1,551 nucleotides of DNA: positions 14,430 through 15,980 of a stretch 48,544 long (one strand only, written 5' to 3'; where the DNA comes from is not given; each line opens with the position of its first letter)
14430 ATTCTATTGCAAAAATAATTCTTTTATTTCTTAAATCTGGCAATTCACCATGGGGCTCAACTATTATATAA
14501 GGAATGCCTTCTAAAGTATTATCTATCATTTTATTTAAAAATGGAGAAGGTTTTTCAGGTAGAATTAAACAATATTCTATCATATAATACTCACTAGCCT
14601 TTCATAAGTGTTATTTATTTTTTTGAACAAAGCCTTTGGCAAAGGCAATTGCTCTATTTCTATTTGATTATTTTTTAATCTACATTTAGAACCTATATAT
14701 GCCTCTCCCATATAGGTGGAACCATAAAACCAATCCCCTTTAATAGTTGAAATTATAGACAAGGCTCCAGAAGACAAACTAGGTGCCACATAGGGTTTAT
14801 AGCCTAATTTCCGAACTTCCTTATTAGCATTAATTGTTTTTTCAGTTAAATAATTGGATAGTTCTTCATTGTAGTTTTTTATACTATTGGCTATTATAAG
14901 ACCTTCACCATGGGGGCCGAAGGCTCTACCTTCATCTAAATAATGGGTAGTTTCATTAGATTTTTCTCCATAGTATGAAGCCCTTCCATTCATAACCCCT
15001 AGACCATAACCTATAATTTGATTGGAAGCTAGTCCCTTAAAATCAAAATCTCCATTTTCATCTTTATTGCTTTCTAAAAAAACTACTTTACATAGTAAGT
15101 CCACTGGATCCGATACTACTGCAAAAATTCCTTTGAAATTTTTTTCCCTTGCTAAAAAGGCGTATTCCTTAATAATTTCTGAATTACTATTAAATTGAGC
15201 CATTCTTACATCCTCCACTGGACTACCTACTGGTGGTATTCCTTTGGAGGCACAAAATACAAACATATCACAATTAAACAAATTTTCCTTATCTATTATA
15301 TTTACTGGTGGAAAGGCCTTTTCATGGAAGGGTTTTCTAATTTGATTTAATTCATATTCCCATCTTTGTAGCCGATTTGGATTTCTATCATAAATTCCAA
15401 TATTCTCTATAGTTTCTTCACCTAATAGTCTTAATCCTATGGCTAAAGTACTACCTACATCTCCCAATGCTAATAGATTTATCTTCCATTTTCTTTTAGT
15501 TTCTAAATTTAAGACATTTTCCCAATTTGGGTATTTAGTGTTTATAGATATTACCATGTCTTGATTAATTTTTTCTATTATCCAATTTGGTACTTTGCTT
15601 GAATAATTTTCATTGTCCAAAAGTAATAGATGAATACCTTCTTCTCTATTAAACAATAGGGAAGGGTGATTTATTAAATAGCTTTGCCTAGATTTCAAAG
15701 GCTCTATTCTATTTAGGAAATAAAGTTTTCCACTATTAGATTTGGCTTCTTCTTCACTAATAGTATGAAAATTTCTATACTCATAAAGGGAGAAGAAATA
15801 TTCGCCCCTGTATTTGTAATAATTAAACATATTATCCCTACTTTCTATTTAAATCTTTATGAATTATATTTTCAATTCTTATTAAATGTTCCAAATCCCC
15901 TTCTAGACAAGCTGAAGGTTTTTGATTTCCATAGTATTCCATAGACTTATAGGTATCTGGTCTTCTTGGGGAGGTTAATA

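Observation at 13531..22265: Five-gene translationally coupled operon joins L-serine dehydratase to an uncharacterised giant nucleotide-enzyme fusion, an odd LDH-like protein and an Fe-S flavoprotein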

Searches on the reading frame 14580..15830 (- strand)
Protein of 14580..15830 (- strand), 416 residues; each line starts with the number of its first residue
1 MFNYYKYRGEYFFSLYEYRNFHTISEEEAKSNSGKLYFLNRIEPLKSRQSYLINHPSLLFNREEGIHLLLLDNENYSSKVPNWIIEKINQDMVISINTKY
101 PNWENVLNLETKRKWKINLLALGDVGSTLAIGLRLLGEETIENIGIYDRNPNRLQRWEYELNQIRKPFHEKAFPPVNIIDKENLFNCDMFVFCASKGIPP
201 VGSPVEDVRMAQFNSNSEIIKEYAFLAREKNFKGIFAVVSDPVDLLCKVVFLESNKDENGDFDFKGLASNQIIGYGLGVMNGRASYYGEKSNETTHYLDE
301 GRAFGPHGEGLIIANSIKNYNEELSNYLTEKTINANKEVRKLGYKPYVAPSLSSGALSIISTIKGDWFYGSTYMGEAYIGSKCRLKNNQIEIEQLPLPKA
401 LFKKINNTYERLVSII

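Call 3: search_protein_families(library=pfam, proteins=[window:14580-15830:-])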
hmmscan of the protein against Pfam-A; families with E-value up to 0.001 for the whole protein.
window:14580-15830:- (416 aa): 1 family
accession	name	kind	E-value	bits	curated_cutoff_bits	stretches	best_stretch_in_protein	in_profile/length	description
PF00056.29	Ldh_1_N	-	1.8e-06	28.4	27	1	116-257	2-135/141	lactate/malate dehydrogenase, NAD binding domain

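Call 4: search_protein_families(library=ncbifam, proteins=[window:14580-15830:-])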
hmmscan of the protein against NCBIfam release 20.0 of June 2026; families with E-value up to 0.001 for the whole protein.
window:14580-15830:- (416 aa): 2 families
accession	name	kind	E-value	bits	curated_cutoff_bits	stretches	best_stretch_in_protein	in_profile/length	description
NF000824.0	PRK00066.1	subfamily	1.8e-08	34.1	339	1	111-342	3-215/316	L-lactate dehydrogenase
TIGR01771.1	L-LDH-NAD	equivalog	4.7e-07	29.4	303.55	1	122-255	4-128/299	L-lactate dehydrogenase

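Call 12: search_solved_structures(query=window:14580-15830:-, max_evalue=1)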
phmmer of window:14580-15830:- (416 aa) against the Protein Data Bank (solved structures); distinct sequences matched with E-value up to 1: 20.
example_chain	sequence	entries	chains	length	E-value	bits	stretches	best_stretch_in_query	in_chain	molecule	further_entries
9dq7_P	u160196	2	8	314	8.9e-05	24.7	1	116-286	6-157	L-lactate dehydrogenase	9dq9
6ihe_A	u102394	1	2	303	0.0036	19.4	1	116-255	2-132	Malate dehydrogenase (NAD)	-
6ihd_A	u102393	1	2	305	0.0037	19.4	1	116-255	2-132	Malate dehydrogenase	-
6qss_A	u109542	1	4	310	0.0075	18.4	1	178-352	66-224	Malate dehydrogenase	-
30iz_A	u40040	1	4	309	0.0088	18.1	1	180-353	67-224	Malate dehydrogenase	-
3d0o_A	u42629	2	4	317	0.031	16.4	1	116-251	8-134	L-lactate dehydrogenase 1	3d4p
2zqy_A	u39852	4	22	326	0.042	15.9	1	112-251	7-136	L-lactate dehydrogenase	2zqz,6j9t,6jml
1hyh_A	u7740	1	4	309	0.047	15.8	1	116-248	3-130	L-2-HYDROXYISOCAPROATE DEHYDROGENASE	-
4lmr_A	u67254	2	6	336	0.052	15.6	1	186-255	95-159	L-lactate dehydrogenase 1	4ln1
6j9s_A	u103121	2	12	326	0.053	15.6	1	112-251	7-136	L-lactate dehydrogenase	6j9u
3h3j_A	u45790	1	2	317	0.056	15.5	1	116-251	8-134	L-lactate dehydrogenase 1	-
9end_A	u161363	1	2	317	0.067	15.2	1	179-267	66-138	Malate dehydrogenase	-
8rwl_A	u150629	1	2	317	0.069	15.2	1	179-270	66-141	Malate dehydrogenase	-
3pqd_A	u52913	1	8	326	0.073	15.1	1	115-250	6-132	L-lactate dehydrogenase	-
8rs5_A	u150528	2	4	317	0.074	15.1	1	179-255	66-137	Malate dehydrogenase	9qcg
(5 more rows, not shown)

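Call 30: find_homologous_proteins(query=window:14580-15830:-)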
Query window:14580-15830:- (416 aa): 4840 proteins with E <= 0.001 among 8000 candidates; the best 120 are listed.
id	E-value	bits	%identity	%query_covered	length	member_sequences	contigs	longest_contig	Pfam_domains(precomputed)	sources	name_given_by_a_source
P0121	1.5e-279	945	100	100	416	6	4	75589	PF00056.30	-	-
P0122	6.4e-236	801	84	100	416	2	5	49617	PF00056.30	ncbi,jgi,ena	jgi:malate/lactate dehydrogenase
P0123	1.2e-229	780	81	100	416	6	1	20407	PF00056.30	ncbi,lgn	-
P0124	3.2e-225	766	80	100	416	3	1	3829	PF00056.30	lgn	-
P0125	1.1e-220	751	78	100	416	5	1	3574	PF00056.30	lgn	-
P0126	1.3e-208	711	74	100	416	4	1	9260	PF00056.30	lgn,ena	-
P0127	4.2e-208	709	72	100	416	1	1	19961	-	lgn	-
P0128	4.5e-204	696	72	100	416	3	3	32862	PF00056.30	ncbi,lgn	-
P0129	4.6e-203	693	72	100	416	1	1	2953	PF00056.30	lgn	-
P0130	1.3e-202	691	72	100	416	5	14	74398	PF00056.30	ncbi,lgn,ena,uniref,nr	ncbi:lactate/malate family dehydrogenase [Clostridium sp. Cult3]|uniref:lactate/malate family dehydr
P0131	2.3e-202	690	71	100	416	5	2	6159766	-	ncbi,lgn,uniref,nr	ncbi:Malate/lactate dehydrogenase-like protein [[Clostridium] ultunense Esp]|uniref:Malate/lactate d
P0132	2.8e-202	690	72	100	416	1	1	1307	PF00056.30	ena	-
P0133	4.9e-202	689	72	97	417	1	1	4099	PF00056.30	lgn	-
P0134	4.9e-202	689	72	100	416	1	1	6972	-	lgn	-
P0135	5.7e-202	689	73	100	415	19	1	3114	PF00056.30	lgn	-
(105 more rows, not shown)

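Call 35: search_solved_structures(query=A3, max_evalue=0.01, show_alignments=2)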
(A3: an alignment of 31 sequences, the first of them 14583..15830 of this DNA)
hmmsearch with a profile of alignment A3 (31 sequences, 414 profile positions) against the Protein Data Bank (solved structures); distinct sequences matched with E-value up to 0.01: 34.
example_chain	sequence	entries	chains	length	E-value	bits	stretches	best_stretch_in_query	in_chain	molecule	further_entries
9dq7_P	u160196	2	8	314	6.3e-08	35.1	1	111-252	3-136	L-lactate dehydrogenase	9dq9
4q3n_A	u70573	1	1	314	1.9e-07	33.5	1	112-257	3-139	MGS-M5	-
3h3j_A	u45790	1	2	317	5.1e-07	32.1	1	111-252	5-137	L-lactate dehydrogenase 1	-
3d0o_A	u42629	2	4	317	6.2e-07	31.8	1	111-252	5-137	L-lactate dehydrogenase 1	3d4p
2zqy_A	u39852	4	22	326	3.2e-06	29.5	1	110-252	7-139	L-lactate dehydrogenase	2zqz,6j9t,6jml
6j9s_A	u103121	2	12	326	3.9e-06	29.2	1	110-252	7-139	L-lactate dehydrogenase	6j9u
9end_A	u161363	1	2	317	6.9e-06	28.4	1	114-255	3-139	Malate dehydrogenase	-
8rs5_A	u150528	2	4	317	8.7e-06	28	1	114-254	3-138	Malate dehydrogenase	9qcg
8rwl_A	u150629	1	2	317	1.2e-05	27.6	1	114-255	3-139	Malate dehydrogenase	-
1hyh_A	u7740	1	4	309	1.2e-05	27.6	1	114-245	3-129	L-2-HYDROXYISOCAPROATE DEHYDROGENASE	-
4m1q_A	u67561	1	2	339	3.5e-05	26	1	107-252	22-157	L-lactate dehydrogenase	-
4lmr_A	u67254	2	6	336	5.3e-05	25.5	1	113-255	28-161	L-lactate dehydrogenase 1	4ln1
3wsv_A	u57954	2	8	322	9.9e-05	24.6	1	111-253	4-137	L-lactate dehydrogenase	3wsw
1llc_A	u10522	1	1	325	0.00016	23.8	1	110-252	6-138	L-LACTATE DEHYDROGENASE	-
3pqd_A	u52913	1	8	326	0.0002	23.6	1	112-252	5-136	L-lactate dehydrogenase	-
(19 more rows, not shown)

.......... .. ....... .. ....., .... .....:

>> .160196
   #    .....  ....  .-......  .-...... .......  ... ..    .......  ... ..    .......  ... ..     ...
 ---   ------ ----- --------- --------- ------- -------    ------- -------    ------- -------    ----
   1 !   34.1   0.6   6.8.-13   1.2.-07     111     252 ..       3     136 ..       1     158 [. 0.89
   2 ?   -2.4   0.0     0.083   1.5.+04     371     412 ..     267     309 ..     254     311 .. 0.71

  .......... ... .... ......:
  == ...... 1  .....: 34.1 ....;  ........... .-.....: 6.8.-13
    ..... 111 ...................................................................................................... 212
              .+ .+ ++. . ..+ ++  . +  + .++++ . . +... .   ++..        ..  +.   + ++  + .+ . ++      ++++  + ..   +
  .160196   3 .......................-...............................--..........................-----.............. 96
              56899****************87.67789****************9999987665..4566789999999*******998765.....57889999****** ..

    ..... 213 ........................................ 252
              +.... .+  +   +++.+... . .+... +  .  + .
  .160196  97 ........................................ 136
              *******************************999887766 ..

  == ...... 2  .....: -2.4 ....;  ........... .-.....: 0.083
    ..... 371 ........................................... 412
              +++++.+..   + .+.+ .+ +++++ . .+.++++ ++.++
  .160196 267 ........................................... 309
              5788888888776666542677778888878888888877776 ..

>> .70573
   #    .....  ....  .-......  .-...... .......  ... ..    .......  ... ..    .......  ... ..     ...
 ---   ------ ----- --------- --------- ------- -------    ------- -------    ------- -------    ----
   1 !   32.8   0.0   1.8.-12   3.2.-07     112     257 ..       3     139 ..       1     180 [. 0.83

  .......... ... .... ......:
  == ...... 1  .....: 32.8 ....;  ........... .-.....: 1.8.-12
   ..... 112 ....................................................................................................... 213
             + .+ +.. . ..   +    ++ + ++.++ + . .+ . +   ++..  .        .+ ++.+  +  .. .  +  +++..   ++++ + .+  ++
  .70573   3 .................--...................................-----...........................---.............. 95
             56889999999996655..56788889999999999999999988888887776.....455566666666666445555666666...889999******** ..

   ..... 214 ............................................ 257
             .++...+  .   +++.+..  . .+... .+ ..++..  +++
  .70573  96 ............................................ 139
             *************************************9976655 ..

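Call 77: search_protein_families(library=padloc, proteins=[window:14583-15830:-], max_evalue=0.01)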
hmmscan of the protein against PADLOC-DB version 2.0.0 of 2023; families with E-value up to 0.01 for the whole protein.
window:14583-15830:- (416 aa): 0 families
